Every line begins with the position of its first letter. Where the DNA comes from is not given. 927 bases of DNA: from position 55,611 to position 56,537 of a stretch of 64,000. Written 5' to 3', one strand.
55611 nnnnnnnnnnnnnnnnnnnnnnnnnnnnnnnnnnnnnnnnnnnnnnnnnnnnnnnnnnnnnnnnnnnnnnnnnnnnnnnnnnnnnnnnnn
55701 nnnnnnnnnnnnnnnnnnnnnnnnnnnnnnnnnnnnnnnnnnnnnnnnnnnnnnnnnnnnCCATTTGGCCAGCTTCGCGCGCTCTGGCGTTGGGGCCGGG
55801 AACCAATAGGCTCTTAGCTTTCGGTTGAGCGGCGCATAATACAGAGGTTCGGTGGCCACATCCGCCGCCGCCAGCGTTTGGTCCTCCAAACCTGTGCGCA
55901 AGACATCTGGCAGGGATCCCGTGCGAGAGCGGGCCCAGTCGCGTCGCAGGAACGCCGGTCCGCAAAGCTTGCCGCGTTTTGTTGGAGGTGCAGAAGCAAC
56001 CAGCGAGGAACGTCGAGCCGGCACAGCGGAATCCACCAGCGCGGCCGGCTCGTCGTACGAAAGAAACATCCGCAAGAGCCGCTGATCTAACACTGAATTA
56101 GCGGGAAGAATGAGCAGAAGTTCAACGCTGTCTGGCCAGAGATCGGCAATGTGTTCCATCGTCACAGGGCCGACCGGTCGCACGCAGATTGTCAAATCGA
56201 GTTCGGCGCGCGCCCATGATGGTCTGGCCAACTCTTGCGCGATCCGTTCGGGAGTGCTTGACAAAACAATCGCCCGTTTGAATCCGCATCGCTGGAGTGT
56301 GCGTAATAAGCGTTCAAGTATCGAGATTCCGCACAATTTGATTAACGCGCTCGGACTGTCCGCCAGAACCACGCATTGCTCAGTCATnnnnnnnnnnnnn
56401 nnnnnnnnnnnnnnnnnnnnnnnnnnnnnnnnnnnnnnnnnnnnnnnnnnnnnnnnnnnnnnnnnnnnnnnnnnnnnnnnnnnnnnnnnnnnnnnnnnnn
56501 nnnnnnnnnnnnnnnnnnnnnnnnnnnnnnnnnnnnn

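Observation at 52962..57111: Headgroup module: two CDP-alcohol phosphotransferases and a cytidylyltransferase, one fused to a degenerate NTP-transferase domain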

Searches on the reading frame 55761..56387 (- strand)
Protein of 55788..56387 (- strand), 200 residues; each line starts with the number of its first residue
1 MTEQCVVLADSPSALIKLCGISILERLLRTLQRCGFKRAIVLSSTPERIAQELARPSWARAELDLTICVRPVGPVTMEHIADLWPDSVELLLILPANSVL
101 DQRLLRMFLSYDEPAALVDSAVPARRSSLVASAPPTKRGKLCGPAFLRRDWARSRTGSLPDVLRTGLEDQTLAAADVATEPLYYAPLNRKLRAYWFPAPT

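Call 32: search_protein_representatives(protein=window:55788-56387:-)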
Query: 200 residues. Proteins with E-value up to 0.001 (for the whole library): 177; up to 1e-10: 123; up to 1e-30: 21. The best 150 are listed.
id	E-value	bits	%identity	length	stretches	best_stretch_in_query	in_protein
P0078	6.2e-66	238.3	58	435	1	1-200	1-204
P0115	6.9e-62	225.1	52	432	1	2-199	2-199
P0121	1.0e-49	185.4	51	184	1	1-183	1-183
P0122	3.4e-49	183.7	48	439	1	1-200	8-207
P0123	8.8e-47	175.8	50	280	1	1-184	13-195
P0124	2.9e-43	164.3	61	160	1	1-142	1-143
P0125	6.4e-43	163.2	65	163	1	1-127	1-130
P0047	1.3e-38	149.2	79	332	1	107-200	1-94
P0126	1.9e-38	148.6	45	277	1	5-199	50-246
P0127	2.2e-38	148.4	49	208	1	4-161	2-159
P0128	3.2e-38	147.9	47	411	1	1-200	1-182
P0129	2.0e-37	145.3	59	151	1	1-119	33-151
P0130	4.0e-37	144.3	55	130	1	1-127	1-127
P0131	1.7e-34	135.7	50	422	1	5-199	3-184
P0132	1.0e-33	133.2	58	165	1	1-108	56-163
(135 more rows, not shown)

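Call 70: search_solved_structures(query=A4, max_evalue=10, show_alignments=4)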
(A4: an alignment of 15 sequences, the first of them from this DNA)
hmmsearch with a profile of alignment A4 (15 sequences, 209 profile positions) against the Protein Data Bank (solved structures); distinct sequences matched with E-value up to 10: 24.
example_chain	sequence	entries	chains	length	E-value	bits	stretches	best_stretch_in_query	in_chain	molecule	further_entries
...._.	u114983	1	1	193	0.0094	18.7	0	29-55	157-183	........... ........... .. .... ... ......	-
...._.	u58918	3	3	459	0.16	14.7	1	10-55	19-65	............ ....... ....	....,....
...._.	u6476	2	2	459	0.28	13.9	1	10-54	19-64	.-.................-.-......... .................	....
1hm0_A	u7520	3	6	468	0.3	13.8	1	10-54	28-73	N-ACETYLGLUCOSAMINE 1-PHOSPHATE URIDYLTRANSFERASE | UDP-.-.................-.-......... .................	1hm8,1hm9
7z9f_X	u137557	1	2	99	0.33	13.7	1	140-189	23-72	Trypsin-2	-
1h4w_A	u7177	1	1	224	0.34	13.6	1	139-189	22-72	TRYPSIN IVA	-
5tp0_A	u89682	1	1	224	0.47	13.2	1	139-188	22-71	Trypsin-3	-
2r9p_A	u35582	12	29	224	0.47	13.2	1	139-188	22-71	Trypsin-3 | PRSS3 protein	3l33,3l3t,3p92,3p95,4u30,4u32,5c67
9bos_A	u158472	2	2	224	0.47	13.2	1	139-188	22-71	Trypsin-3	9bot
4hhu_A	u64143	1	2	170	0.49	13.1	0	36-69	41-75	OR280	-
4dg4_A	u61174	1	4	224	0.62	12.8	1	140-188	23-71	PRSS3 protein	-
1aks_A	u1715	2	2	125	0.68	12.6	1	139-180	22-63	ALPHA TRYPSIN | Trypsin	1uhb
5xw1_A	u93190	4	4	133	0.77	12.5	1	139-180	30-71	Trypsin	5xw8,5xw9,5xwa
2eek_A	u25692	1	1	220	1.3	11.7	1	140-179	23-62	Trypsin-1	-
5ggj_A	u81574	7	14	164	1.9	11.2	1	63-133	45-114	Protein O-linked-mannose beta-1,2-N-acetylglucosaminyltransferase 1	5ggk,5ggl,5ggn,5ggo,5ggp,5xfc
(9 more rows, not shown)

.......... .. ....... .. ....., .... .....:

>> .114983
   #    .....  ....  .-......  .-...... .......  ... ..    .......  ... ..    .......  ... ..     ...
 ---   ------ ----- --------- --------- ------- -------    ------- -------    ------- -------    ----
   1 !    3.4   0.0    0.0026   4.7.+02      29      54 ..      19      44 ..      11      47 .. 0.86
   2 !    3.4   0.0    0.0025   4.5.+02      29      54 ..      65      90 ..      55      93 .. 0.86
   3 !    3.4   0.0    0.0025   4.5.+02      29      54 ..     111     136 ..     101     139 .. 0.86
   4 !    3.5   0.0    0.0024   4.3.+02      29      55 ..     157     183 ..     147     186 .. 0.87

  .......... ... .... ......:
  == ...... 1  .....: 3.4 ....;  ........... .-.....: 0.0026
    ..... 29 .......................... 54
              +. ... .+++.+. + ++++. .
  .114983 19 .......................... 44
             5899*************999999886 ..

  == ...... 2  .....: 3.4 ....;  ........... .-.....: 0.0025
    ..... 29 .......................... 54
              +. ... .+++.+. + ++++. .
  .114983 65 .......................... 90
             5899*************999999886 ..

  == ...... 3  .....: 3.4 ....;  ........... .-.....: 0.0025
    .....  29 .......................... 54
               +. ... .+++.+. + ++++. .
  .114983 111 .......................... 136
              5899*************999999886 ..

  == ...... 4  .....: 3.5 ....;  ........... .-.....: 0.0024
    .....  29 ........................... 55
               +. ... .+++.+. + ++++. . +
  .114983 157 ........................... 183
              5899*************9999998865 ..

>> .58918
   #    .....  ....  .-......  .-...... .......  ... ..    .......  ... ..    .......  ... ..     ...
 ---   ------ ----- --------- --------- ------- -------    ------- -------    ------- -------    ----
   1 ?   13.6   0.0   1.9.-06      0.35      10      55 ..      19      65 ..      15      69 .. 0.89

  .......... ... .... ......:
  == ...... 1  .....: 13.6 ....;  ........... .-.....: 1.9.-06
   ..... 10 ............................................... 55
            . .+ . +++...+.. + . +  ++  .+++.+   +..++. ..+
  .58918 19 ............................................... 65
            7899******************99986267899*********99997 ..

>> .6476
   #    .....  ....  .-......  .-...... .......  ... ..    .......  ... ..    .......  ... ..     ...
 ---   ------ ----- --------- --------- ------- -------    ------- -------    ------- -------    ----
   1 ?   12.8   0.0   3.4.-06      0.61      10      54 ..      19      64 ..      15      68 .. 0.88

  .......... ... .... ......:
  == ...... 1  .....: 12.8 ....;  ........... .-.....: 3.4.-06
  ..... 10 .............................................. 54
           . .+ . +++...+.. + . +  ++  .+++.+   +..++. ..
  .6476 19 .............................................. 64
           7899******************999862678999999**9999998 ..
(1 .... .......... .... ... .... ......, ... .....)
